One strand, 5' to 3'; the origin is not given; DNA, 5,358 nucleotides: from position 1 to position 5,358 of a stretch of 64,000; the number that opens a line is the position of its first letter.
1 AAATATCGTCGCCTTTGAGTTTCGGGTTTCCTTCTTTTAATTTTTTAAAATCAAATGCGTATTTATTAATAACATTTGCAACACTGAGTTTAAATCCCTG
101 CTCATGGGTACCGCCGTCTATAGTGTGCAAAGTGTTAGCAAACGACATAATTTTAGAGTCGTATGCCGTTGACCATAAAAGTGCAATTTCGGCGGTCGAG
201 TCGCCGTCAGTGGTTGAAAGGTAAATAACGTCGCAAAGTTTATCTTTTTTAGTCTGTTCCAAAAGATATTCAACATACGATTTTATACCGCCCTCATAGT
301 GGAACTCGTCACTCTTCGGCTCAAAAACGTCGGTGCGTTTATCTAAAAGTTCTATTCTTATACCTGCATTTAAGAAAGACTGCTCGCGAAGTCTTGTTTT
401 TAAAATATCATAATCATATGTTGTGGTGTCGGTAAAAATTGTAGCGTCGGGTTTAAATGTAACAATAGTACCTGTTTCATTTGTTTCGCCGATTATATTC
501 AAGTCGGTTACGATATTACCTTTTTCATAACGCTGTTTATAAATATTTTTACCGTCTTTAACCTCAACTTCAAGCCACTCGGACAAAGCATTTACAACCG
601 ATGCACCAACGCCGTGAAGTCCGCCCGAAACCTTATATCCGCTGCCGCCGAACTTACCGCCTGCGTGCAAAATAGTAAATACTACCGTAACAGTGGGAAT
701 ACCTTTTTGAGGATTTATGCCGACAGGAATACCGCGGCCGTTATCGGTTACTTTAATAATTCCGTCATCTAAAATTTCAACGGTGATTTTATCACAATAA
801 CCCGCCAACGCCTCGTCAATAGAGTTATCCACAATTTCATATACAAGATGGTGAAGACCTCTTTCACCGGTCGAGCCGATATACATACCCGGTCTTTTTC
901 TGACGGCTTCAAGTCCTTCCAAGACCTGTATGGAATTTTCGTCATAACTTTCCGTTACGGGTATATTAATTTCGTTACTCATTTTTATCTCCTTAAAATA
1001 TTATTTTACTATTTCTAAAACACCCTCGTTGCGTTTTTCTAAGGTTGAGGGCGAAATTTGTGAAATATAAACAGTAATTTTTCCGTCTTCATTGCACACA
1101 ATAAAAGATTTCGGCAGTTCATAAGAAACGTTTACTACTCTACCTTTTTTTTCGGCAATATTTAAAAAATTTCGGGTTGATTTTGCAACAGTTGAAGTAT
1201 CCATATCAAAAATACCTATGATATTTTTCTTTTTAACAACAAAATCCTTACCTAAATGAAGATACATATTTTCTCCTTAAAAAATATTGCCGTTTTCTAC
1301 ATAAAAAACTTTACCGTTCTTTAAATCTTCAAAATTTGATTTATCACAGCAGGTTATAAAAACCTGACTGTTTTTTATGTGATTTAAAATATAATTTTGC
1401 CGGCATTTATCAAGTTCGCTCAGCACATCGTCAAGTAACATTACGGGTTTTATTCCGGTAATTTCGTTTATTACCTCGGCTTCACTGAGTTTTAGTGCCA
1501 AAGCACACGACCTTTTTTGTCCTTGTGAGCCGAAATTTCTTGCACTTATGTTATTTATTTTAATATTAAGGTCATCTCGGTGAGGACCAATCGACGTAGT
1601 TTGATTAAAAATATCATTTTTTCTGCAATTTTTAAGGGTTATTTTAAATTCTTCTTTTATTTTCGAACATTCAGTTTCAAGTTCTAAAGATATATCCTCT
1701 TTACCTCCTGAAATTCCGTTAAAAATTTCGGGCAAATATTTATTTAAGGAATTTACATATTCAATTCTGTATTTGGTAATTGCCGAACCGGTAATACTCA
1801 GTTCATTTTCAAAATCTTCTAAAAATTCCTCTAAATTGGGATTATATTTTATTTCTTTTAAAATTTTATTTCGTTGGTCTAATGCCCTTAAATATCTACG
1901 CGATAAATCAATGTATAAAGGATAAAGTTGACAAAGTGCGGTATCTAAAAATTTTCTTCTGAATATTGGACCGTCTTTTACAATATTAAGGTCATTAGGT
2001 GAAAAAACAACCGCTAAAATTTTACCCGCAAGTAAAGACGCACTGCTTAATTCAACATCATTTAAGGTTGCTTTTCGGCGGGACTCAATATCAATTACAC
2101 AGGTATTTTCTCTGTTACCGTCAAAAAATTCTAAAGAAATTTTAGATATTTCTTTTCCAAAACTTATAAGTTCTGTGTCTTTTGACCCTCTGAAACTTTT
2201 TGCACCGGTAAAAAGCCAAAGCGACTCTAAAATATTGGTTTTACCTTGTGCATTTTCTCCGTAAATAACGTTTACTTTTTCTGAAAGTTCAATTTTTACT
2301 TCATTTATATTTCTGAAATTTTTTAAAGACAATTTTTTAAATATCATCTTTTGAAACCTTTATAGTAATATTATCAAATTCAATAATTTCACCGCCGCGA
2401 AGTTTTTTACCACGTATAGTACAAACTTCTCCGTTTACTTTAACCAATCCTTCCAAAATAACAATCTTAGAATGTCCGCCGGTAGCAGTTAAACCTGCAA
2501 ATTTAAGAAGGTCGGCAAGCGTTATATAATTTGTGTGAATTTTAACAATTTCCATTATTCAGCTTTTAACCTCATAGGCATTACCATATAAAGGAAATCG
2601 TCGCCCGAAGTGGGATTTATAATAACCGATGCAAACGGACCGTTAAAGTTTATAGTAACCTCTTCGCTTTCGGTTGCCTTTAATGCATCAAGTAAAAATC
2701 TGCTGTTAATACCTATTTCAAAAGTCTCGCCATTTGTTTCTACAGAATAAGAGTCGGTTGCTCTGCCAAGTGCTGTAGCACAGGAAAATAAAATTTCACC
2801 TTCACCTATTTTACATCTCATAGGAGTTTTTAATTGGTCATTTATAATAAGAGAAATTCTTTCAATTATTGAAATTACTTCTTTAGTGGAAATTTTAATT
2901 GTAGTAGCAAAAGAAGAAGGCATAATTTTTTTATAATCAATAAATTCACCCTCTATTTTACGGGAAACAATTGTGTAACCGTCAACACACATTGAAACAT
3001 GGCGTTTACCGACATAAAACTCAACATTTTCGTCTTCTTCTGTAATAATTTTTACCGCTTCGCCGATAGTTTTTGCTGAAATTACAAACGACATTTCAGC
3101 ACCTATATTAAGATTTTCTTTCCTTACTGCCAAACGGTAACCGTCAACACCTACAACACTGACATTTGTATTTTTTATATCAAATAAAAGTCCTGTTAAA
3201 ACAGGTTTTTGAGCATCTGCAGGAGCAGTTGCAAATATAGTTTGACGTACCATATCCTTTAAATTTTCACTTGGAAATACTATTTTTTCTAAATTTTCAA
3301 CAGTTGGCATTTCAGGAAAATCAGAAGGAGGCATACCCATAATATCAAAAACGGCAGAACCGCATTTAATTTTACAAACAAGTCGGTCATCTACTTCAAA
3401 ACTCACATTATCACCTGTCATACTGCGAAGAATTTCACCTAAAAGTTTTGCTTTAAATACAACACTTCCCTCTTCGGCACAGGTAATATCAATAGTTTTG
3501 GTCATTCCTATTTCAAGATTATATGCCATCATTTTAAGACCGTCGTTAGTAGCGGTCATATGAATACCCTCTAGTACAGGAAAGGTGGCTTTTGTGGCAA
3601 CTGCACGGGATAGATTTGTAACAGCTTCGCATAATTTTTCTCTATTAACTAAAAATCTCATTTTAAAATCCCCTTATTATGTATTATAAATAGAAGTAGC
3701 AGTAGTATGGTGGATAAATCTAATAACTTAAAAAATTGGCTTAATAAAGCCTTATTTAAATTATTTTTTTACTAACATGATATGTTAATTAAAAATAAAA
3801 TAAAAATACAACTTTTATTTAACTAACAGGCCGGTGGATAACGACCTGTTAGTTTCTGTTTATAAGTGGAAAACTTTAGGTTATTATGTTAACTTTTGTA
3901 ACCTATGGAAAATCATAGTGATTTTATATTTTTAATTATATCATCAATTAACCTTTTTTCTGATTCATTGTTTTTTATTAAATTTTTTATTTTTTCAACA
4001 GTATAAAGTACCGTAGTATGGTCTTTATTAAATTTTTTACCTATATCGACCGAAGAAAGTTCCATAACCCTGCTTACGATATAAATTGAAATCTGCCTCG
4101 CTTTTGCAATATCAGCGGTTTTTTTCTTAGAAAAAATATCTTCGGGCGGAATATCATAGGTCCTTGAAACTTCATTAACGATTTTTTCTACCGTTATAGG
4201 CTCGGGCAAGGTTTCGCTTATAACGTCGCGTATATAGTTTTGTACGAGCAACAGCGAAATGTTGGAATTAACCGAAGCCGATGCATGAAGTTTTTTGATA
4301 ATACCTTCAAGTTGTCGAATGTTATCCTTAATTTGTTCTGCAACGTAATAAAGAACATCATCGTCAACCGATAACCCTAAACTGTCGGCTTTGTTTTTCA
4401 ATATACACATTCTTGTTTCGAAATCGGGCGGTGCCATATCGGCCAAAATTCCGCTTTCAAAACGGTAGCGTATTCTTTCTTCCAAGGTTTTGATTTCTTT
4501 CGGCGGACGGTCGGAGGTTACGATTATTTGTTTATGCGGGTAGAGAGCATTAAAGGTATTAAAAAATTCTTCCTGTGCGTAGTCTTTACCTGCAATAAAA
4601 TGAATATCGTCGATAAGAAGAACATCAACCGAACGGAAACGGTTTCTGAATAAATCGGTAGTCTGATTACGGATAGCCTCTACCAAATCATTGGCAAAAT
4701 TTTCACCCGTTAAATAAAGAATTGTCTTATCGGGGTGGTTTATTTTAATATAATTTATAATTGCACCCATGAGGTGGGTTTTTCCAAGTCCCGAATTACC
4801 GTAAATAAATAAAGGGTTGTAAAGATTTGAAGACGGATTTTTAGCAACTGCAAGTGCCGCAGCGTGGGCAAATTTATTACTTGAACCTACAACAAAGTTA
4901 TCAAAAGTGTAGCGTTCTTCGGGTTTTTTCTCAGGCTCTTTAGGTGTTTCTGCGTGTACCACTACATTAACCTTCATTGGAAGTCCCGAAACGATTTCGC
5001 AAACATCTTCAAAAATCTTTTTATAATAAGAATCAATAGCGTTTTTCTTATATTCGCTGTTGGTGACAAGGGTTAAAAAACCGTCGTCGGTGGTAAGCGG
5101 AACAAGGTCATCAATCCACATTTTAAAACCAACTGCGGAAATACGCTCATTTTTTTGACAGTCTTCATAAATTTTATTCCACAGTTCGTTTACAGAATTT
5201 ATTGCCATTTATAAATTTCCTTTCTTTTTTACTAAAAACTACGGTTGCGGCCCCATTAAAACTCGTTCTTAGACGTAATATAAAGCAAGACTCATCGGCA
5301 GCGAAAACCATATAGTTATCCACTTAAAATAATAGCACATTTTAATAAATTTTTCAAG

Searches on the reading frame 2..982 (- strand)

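Call 5: search_protein_families(library=ncbifam, proteins=[window:2-982:-])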
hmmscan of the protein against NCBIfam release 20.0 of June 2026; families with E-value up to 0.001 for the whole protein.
window:2-982:- (327 aa): 7 families
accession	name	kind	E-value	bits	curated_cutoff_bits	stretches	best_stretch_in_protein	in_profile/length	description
NF004189.0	PRK05644.1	subfamily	1e-133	447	740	1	10-327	7-320/641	DNA gyrase subunit B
TIGR01059.1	gyrB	equivalog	6.7e-127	424.6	882.4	1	13-327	1-312/639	DNA topoisomerase (ATP-hydrolyzing) subunit B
NF011501.0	PRK14939.1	subfamily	5.5e-125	418.7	796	1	10-327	7-319/803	DNA gyrase subunit B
TIGR01058.1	parE_Gpos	equivalog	1.1e-116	390.7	899.95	1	11-327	3-313/637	DNA topoisomerase IV subunit B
TIGR01055.1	parE_Gneg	equivalog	8.9e-78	262.2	723.35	1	11-327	2-311/625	DNA topoisomerase IV subunit B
NF003218.0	PRK04184.1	equivalog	7.5e-05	21.4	274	1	40-132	34-123/539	DNA topoisomerase VI subunit B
TIGR01052.1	top6b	equivalog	0.00018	20.1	380.7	1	37-130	23-111/488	DNA topoisomerase VI subunit B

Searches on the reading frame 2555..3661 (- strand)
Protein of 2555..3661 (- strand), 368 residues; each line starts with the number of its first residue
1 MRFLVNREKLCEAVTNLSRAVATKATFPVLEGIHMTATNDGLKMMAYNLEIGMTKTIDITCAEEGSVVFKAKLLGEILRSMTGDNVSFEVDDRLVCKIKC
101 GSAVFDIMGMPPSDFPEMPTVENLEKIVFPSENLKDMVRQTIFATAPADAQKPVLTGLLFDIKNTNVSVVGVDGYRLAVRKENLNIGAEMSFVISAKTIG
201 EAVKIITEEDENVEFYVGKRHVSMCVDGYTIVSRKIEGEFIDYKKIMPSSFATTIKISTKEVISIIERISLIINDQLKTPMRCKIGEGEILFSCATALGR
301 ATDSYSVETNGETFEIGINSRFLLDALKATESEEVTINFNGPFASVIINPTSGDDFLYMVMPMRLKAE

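Call 5: search_protein_families(library=ncbifam, proteins=[window:2555-3661:-])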
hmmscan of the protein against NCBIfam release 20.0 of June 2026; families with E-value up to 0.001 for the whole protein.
window:2555-3661:- (368 aa): 3 families
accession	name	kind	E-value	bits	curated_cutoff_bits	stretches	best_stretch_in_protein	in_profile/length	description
TIGR00663.1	dnan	equivalog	9.7e-80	268.2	137.65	1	1-365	1-367/367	DNA polymerase III subunit beta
NF004184.0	PRK05643.3-2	equivalog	3.7e-48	164.3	443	1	1-364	1-374/375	DNA polymerase III subunit beta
NF011508.0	PRK14946.1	equivalog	7e-26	91.3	513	1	1-340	1-341/366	DNA polymerase III subunit beta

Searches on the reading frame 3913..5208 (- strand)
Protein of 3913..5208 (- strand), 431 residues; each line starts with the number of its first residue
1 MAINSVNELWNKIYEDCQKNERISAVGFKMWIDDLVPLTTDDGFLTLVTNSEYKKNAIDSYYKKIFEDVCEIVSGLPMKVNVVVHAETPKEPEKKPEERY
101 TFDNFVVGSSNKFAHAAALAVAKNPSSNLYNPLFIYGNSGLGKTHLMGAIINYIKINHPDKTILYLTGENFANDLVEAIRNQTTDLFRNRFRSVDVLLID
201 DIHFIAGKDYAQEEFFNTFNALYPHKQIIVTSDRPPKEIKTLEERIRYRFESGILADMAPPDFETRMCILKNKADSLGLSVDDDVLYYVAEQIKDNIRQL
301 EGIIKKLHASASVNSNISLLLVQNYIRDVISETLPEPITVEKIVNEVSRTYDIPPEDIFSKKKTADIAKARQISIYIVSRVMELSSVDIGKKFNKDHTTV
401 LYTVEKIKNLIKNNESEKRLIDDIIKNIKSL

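Call 5: search_protein_families(library=ncbifam, proteins=[window:3913-5208:-])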
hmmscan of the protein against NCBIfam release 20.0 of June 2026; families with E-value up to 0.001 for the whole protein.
window:3913-5208:- (431 aa): 18 families
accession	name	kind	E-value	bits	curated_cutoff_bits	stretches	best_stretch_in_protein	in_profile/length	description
TIGR00362.1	DnaA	equivalog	7.3e-130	433.9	343.9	1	10-428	1-437/437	chromosomal replication initiator protein DnaA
NF001154.0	PRK00149.3-3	equivalog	1.4e-85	288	410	1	90-430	111-460/462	chromosomal replication initiator protein DnaA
NF009087.0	PRK12422.1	equivalog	9.9e-65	219.5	657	1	99-430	107-445/455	chromosomal replication initiator protein DnaA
TIGR03420.1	DnaA_homol_Hda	equivalog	2.8e-26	92.5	194.8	1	96-324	8-223/226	DnaA regulatory inactivator Hda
NF038214.1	IS21_help_AAA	equivalog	2.1e-13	50.5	200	1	131-238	91-196/232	IS21-like element helper ATPase IstB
NF005992.0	PRK08116.1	subfamily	6.7e-13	48.4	189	1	98-250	80-237/269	hypothetical protein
NF005982.0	PRK08084.1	equivalog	8.4e-13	48.4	268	1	100-314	19-219/235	DnaA inactivator Hda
NF005304.0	PRK06835.1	equivalog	1.6e-12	47.2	215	1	123-250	177-305/330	ATP-binding protein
NF006505.0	PRK08939.1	equivalog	7.1e-11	41.9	228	1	120-202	146-226/306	primosomal protein DnaI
NF005378.0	PRK06921.1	subfamily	3.8e-09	36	207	1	131-249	118-239/266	hypothetical protein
NF005098.0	PRK06526.1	subfamily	1.2e-08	34.7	296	1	90-235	74-212/266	transposase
NF004688.0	PRK06030.1-3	equivalog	1.4e-07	31.6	136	1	338-421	21-105/123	hypothetical protein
TIGR01128.2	holA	equivalog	1.3e-06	28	80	1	134-331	3-196/316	DNA polymerase III subunit delta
NF006038.0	PRK08181.1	subfamily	2e-05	24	317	1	101-238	77-213/271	transposase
NF005931.1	PRK07952.1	equivalog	3.7e-05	23.4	357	1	101-210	70-180/246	replicative helicase loader DnaC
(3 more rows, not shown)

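Call 36: find_encoding_contigs(protein=window:3913-5208:-, flank=10000, max_places=10)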
Protein window:3913-5208:- (431 aa): no gene with exactly this product is on record in the collection.

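Call 38: find_related_loci(query=window:3913-5208:-, collection=metagenome_contigs, flank=10000)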
Query window:3913-5208:- (431 aa) in metagenome_contigs; peptide patterns used: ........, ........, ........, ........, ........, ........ (x = any residue, [..] = any of these).
600 stretches matched a pattern (row limit reached: there are more); 263 encode a relative of the query (tblastn E <= 1e-3); the best 80 are kept; 80 distinct loci.
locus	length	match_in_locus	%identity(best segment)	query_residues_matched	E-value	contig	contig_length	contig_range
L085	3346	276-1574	74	1-430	0e+0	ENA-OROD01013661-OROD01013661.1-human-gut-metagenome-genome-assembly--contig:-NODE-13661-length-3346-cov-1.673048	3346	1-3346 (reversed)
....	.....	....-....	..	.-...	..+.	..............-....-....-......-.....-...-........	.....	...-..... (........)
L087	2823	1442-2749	50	1-430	5e-145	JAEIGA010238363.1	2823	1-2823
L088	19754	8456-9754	46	3-430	2e-113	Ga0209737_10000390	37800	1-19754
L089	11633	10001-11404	42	3-430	3e-113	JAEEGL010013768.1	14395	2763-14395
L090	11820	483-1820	41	3-428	3e-110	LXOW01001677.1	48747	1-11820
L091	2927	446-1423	52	90-414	2e-109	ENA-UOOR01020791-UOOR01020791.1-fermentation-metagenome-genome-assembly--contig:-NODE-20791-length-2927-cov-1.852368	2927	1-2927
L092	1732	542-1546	49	98-430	4e-109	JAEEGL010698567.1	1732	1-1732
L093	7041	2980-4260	41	9-428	6e-102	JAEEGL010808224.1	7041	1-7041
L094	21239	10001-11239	43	8-407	2e-101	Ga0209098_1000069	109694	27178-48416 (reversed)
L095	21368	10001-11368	40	3-430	3e-101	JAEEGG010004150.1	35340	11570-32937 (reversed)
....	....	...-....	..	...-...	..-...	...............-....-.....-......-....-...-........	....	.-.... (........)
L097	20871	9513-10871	42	4-429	5e-100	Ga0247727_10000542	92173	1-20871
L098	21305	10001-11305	41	8-429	9e-100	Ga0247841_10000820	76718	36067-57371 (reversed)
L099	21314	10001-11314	41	3-426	1e-99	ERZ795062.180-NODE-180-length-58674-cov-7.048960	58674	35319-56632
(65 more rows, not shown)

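Call 39: find_related_loci(query=window:3913-5208:-, collection=genome_contigs, flank=10000)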
Query window:3913-5208:- (431 aa) in genome_contigs; peptide patterns used: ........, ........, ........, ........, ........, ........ (x = any residue, [..] = any of these).
599 stretches matched a pattern (row limit reached: there are more); 401 encode a relative of the query (tblastn E <= 1e-3); the best 80 are kept; 80 distinct loci.
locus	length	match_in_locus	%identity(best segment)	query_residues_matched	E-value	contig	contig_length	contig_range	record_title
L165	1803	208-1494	66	1-428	0e+0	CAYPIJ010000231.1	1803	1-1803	MAG TPA_asm: uncultured Oscillospiraceae bacterium isolate SRP350583_co1_449 genome assembly, contig: NODE_88466_length_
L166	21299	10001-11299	66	1-430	0e+0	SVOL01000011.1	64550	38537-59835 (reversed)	MAG: Oscillospiraceae bacterium isolate SIG564 NODE_2233_length_64550_cov_3.471788, whole genome shotgun sequence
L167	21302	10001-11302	66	1-430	0e+0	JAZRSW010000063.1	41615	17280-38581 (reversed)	MAG: Acutalibacteraceae bacterium isolate T1900045345_YK20190035.MAGScoT_cleanbin_000017 SGB_6702_k141_837335, whole gen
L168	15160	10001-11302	66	1-430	0e+0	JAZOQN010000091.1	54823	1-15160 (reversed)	MAG: Acutalibacteraceae bacterium isolate T1900045567_YK20190261.MAGScoT_cleanbin_000031 SGB_7948_k141_555719, whole gen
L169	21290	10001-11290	71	1-430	0e+0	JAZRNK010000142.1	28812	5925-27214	MAG: Acutalibacteraceae bacterium isolate T1900045410_YK20190100.MAGScoT_cleanbin_000014 SGB_7007_k141_620878, whole gen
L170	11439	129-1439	56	1-430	3e-150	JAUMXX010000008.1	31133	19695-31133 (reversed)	MAG: bacterium isolate S16M_St_51 NODE_231_length_31133_cov_6.884420, whole genome shotgun sequence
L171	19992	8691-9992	67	1-430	0e+0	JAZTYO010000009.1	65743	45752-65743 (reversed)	MAG: Acutalibacteraceae bacterium isolate T1900045326_YK20190015.MAGScoT_cleanbin_000004 SGB_6450_k141_2407226, whole ge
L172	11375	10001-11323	50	1-430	5e-141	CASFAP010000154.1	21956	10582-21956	uncultured Eubacteriales bacterium isolate CO.O63.metabat-bins.202 genome assembly, contig: CO.O63.metabat-bins.202.fa_k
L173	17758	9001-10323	49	1-430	1e-139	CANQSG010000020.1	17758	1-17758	MAG: uncultured Clostridia bacterium isolate Lapin-032__bin64 genome assembly, contig: Lapin-032__NODE_4726_length_17758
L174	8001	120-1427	51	1-430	1e-139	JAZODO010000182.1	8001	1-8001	MAG: Acutalibacteraceae bacterium isolate T1900044751_TS20190417.MAGScoT_cleanbin_000093 SGB_2220_k141_2769768, whole ge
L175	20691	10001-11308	50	1-430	2e-138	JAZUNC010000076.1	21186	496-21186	MAG: Acutalibacteraceae bacterium isolate T1900044889_TS20190355.MAGScoT_cleanbin_000064 SGB_3246_k141_2451514, whole ge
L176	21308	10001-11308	50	1-430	3e-138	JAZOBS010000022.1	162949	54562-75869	MAG: Acutalibacteraceae bacterium isolate T1900044757_TS20190223.MAGScoT_cleanbin_000083 SGB_2315_k141_2213801, whole ge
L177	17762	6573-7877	49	1-429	8e-138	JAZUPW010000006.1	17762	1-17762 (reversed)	MAG: Acutalibacteraceae bacterium isolate T1900044863_TS20190329.MAGScoT_cleanbin_000003 SGB_3116_k141_190632, whole gen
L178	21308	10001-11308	51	1-430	9e-138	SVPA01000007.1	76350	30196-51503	MAG: Oscillospiraceae bacterium isolate SIG579 NODE_1655_length_76350_cov_2.823242, whole genome shotgun sequence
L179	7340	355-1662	49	1-430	7e-137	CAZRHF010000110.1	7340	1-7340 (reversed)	MAG TPA_asm: uncultured Eubacteriales bacterium isolate SRP315200_co1_92 genome assembly, contig: NODE_24142_length_7340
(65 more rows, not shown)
